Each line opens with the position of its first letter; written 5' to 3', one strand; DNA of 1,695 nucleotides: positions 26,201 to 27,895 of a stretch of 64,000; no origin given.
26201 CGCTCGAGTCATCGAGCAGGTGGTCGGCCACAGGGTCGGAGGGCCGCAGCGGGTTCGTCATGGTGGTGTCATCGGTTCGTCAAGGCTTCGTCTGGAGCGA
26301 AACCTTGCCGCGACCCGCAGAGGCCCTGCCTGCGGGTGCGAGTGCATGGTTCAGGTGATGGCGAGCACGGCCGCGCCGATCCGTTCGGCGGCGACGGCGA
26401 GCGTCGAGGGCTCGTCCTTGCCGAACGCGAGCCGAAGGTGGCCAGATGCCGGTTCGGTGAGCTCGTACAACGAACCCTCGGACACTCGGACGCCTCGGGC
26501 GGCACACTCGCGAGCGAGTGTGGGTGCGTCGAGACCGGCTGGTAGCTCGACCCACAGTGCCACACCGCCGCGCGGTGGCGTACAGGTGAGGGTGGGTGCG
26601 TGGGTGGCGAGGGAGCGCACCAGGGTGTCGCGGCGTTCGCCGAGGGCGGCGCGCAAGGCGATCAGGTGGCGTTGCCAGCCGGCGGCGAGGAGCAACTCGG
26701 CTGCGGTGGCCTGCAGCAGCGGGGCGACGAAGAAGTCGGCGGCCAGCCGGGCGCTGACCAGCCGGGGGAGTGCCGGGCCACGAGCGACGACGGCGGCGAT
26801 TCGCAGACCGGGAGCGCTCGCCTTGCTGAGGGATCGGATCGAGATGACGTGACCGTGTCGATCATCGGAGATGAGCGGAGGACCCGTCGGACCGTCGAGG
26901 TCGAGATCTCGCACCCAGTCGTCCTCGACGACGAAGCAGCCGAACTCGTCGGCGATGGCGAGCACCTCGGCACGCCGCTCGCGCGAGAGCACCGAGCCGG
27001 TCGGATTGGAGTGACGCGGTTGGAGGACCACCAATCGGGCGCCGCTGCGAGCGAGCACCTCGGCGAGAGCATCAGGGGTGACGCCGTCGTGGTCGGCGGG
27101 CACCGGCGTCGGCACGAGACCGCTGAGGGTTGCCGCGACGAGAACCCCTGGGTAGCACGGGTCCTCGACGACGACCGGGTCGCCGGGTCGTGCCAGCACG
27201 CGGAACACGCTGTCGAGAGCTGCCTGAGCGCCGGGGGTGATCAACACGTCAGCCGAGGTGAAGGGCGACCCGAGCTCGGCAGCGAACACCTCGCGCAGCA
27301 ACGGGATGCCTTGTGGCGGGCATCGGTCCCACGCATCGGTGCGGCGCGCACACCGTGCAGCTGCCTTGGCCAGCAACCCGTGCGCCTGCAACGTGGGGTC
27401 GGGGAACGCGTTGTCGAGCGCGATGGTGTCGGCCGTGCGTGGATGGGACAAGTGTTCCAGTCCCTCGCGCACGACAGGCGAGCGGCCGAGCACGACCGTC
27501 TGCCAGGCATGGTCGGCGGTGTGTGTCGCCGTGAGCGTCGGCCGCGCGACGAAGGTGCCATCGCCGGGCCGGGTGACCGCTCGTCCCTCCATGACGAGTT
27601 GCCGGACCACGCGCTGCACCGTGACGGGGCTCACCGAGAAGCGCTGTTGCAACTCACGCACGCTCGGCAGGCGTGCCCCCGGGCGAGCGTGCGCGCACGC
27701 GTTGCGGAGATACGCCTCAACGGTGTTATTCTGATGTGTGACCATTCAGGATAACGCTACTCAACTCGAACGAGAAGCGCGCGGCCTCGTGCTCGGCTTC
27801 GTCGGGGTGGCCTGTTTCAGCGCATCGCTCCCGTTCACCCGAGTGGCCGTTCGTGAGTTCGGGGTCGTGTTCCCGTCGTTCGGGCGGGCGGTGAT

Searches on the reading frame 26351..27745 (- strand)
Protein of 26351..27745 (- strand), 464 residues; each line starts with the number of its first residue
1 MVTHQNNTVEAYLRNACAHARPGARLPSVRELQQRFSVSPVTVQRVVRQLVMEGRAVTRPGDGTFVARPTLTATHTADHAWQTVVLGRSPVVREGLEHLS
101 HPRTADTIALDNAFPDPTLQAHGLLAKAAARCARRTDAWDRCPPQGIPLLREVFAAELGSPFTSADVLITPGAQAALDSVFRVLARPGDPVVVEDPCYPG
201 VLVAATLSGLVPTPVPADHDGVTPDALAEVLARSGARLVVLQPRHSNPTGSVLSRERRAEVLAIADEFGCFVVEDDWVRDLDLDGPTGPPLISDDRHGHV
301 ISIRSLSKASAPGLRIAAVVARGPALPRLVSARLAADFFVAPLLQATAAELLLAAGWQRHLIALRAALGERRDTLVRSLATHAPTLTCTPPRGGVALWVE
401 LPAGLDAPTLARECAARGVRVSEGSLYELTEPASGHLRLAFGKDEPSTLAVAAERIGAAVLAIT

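Call 62: search_protein_families(library=pfam, proteins=[window:26351-27745:-], max_evalue=0.0001)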
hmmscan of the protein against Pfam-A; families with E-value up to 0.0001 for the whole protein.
window:26351-27745:- (464 aa): 2 families
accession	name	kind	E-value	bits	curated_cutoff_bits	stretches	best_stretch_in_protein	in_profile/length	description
PF00155.27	Aminotran_1_2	-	9.9e-31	107.6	19.7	1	127-456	24-361/361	Aminotransferase class I and II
PF00392.27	GntR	-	1.4e-11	44.3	27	1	19-66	17-64/64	Bacterial regulatory proteins, gntR family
